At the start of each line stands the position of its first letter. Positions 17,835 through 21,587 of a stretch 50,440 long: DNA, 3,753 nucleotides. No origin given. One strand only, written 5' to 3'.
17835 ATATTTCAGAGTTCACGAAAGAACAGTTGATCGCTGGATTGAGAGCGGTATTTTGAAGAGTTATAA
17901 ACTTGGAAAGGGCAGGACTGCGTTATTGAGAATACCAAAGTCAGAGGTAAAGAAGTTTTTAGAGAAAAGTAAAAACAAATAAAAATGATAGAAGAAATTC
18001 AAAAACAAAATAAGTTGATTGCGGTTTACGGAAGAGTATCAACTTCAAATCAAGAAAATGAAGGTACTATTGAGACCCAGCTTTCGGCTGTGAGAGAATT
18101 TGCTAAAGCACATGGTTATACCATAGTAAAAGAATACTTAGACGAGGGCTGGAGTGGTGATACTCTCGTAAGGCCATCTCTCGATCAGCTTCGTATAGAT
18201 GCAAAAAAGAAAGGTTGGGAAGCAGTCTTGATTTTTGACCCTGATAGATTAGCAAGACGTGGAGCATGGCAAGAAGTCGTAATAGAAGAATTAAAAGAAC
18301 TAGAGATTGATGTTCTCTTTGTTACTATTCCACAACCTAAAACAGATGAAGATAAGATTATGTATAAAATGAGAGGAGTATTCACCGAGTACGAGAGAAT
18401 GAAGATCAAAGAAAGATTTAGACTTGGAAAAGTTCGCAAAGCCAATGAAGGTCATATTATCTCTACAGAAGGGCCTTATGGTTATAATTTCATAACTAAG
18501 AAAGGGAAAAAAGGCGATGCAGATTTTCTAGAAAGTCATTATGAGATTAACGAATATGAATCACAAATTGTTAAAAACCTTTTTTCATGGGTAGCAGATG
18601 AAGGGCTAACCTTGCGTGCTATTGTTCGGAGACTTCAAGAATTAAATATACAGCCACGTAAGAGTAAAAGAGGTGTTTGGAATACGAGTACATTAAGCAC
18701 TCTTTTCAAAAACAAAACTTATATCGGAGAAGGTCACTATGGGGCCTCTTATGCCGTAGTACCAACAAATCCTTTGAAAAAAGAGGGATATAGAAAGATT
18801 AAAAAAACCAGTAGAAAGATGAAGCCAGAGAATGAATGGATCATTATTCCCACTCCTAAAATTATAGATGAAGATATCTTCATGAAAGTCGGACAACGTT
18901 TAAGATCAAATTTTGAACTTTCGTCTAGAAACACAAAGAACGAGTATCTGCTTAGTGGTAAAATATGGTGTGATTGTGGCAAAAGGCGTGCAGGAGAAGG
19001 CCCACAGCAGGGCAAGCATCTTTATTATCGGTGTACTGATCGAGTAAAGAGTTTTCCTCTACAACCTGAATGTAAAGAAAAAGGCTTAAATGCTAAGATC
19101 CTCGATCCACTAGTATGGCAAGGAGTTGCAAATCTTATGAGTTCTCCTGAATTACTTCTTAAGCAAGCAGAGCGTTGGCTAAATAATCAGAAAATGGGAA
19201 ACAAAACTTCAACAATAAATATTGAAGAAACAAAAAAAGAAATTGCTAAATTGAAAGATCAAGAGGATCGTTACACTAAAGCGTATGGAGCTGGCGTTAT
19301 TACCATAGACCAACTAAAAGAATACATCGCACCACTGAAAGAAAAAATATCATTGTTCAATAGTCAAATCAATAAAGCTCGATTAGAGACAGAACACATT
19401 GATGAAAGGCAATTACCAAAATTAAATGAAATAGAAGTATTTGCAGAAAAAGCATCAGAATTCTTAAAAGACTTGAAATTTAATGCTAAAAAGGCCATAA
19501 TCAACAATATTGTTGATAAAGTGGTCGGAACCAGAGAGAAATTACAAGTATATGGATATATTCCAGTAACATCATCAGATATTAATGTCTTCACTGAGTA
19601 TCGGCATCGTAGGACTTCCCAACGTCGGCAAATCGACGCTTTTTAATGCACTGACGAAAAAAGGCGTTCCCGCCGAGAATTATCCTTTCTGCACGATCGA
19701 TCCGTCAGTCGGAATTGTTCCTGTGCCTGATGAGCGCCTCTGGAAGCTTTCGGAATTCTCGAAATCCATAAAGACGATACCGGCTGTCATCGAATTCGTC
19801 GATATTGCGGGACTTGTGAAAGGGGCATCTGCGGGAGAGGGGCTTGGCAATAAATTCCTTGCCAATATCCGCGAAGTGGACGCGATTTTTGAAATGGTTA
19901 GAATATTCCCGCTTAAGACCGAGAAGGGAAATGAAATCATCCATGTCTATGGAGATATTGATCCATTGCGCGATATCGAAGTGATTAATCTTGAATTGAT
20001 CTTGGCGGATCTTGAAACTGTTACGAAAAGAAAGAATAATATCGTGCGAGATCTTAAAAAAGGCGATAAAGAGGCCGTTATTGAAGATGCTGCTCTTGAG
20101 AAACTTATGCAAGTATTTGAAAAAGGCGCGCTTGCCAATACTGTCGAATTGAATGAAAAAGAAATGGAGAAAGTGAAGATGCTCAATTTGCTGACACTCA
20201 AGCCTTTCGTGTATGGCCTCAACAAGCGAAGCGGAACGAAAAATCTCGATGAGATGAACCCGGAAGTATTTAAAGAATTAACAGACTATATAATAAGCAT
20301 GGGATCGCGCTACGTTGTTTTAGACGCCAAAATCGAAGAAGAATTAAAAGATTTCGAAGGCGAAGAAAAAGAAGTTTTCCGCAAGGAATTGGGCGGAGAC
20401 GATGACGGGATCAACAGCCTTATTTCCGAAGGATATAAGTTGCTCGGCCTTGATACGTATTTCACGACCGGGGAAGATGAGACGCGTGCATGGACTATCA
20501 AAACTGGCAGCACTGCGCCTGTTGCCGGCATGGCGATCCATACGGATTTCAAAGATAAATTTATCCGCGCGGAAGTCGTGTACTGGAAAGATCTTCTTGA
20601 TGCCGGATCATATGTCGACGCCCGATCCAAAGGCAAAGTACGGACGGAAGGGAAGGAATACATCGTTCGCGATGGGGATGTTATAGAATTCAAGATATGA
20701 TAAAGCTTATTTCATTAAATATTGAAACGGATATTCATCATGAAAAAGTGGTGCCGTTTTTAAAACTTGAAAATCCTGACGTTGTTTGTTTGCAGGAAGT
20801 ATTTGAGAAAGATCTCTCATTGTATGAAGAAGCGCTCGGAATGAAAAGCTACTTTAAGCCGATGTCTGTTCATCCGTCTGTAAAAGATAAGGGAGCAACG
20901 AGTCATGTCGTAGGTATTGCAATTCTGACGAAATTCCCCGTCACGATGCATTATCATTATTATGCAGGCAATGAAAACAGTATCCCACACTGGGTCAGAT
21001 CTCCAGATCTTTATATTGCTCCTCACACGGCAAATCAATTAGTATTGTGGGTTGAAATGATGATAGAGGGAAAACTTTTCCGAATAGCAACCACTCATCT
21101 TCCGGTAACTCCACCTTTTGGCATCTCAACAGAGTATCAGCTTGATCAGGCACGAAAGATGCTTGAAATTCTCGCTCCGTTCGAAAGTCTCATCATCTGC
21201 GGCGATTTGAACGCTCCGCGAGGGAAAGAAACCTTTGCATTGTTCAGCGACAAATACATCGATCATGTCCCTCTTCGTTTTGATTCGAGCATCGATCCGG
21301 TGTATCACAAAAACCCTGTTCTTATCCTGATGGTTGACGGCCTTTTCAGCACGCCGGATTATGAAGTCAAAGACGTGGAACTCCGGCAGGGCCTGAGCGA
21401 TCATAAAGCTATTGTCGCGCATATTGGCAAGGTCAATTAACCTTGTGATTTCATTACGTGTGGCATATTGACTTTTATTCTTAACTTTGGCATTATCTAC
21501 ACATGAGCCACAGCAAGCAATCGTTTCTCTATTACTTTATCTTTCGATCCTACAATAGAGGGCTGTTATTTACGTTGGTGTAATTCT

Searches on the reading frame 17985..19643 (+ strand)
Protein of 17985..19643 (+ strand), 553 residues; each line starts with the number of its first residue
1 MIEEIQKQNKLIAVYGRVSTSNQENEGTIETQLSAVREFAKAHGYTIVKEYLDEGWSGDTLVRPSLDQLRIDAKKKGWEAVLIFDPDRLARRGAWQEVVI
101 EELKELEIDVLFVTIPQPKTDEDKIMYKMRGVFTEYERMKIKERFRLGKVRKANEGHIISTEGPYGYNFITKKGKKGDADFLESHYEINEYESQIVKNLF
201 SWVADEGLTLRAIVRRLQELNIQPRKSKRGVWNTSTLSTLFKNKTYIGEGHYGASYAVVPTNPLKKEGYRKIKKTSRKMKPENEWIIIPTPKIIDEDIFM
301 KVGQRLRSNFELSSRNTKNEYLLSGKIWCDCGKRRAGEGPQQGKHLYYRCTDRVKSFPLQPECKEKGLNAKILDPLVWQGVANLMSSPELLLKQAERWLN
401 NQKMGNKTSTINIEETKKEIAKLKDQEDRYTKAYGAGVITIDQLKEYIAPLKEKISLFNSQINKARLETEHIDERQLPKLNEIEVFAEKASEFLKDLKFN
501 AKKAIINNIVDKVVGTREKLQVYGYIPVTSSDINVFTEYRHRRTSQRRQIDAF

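Call 26: search_protein_families(library=pfam, proteins=[window:17985-19643:+], max_evalue=0.01)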
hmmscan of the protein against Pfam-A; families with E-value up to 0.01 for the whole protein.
window:17985-19643:+ (553 aa): 3 families
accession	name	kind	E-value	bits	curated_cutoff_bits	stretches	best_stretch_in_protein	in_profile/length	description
PF00239.26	Resolvase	-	4.4e-28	98.7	23.3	1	12-157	1-144/145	Resolvase, N terminal domain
PF07508.19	Recombinase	-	1.4e-16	61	21.1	1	192-308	3-101/102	Recombinase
PF13408.12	Zn_ribbon_recom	-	4.2e-06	27.5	25.3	1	322-380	1-56/58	Recombinase zinc beta ribbon domain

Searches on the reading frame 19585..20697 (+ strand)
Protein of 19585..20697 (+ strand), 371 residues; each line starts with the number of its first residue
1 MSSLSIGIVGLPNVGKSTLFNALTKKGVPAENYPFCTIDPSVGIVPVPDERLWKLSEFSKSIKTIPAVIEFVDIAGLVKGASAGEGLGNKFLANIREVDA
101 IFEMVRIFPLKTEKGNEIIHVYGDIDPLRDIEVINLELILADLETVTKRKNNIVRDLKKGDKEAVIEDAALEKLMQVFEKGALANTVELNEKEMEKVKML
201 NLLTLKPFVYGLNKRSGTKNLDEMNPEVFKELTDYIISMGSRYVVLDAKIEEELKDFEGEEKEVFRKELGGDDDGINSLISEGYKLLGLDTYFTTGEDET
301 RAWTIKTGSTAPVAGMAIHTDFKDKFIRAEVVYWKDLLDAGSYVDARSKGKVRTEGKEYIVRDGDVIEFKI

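Call 26: search_protein_families(library=pfam, proteins=[window:19585-20697:+], max_evalue=0.01)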
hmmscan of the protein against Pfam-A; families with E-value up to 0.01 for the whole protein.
window:19585-20697:+ (371 aa): 3 families
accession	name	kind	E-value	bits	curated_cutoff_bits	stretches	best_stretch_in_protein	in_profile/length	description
PF06071.19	YchF-GTPase_C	-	1.7e-32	111.8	27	1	289-371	1-83/84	Protein of unknown function (DUF933)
PF01926.29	MMR_HSR1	-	1.1e-20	74.2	21.9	1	6-108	2-85/113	50S ribosome-binding GTPase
PF02421.24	FeoB_N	-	4e-07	30.1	27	1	6-46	3-43/156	Ferrous iron transport protein B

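Call 80: find_related_loci(query=window:19585-20697:+, collection=genome_contigs, flank=3000)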
Query window:19585-20697:+ (371 aa) in genome_contigs; peptide patterns used: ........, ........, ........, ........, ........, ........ (x = any residue, [..] = any of these).
600 stretches matched a pattern (row limit reached: there are more); 597 encode a relative of the query (tblastn E <= 1e-3); the best 80 are kept; 80 distinct loci.
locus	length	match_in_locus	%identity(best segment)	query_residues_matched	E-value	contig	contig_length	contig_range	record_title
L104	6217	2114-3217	77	4-371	0e+0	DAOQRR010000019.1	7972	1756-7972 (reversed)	MAG TPA_asm: Candidatus Paceibacterota bacterium isolate AMR_MDS_1187 NODE_8664_length_7972_cov_5.962612, whole genome s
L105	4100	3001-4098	78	3-369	0e+0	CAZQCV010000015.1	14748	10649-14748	MAG TPA_asm: uncultured Candidatus Saccharibacteria bacterium isolate SRP135725_co1_459 genome assembly, contig: NODE_54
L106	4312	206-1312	76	2-371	0e+0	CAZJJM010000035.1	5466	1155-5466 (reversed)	MAG TPA_asm: uncultured Candidatus Saccharibacteria bacterium isolate SRP286056_co2_346 genome assembly, contig: NODE_25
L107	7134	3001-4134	71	3-371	3e-178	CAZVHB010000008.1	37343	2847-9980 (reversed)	MAG TPA_asm: uncultured Candidatus Saccharibacteria bacterium isolate SRP285395_co1_13 genome assembly, contig: NODE_151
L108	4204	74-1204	69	3-371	3e-173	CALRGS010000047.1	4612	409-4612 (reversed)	MAG: Candidatus Nomurabacteria bacterium isolate Baikal-1350m-133 genome assembly, contig: Baikal-1350m-c61105, whole ge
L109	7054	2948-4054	67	3-371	5e-163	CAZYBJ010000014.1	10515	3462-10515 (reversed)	MAG TPA_asm: uncultured Candidatus Saccharibacteria bacterium isolate SRP219642_co6_396 genome assembly, contig: NODE_61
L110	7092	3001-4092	67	3-371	9e-158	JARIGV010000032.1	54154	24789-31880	MAG: Candidatus Taylorbacteria bacterium isolate CullarsAll.DT.08 k141_911114, whole genome shotgun sequence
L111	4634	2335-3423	68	4-371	1e-160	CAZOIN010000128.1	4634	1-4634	MAG TPA_asm: uncultured Candidatus Saccharibacteria bacterium isolate binchicken_co203_272 genome assembly, contig: k141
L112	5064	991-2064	65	3-371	7e-156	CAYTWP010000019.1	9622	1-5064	MAG TPA_asm: uncultured Candidatus Saccharibacteria bacterium isolate SRP193066_co1_70 genome assembly, contig: NODE_630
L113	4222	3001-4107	65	3-371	2e-155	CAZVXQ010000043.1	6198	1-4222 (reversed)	MAG TPA_asm: uncultured Candidatus Saccharibacteria bacterium isolate SRP257259_co1_21 genome assembly, contig: NODE_219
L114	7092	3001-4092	64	3-371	5e-152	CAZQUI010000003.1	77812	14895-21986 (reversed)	MAG TPA_asm: uncultured Candidatus Saccharibacteria bacterium isolate SRP342105_co1_472 genome assembly, contig: NODE_39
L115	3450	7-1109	68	3-371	1e-157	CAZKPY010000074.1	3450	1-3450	MAG TPA_asm: uncultured Candidatus Saccharibacteria bacterium isolate SRP342105_co1_379 genome assembly, contig: NODE_41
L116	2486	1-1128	64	7-371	8e-161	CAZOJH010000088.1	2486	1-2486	MAG TPA_asm: uncultured Candidatus Saccharibacteria bacterium isolate SRP272421_co3_138 genome assembly, contig: NODE_17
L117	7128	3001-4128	62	3-371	5e-150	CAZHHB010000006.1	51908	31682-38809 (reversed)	MAG TPA_asm: uncultured Candidatus Saccharibacteria bacterium isolate ERP113451_co1_453 genome assembly, contig: NODE_51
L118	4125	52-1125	64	4-371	3e-146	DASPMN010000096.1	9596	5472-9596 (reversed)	MAG TPA_asm: Candidatus Paceibacterota bacterium isolate SMAG_U12093 k141_304302, whole genome shotgun sequence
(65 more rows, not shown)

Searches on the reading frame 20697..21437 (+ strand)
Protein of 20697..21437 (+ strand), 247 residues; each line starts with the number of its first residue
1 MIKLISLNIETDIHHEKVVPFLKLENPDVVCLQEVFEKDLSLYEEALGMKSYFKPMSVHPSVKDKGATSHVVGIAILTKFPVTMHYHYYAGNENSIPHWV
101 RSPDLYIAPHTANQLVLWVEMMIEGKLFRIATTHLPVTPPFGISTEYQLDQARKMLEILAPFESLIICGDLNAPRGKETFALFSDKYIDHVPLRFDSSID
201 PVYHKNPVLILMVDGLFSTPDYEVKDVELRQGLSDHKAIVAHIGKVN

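Call 26: search_protein_families(library=pfam, proteins=[window:20697-21437:+], max_evalue=0.01)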
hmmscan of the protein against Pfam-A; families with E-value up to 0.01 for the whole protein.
window:20697-21437:+ (247 aa): 1 family
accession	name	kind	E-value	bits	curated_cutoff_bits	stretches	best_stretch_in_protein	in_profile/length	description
PF03372.29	Exo_endo_phos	-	9.8e-14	52.1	24.5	1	10-236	6-225/225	Endonuclease/Exonuclease/phosphatase family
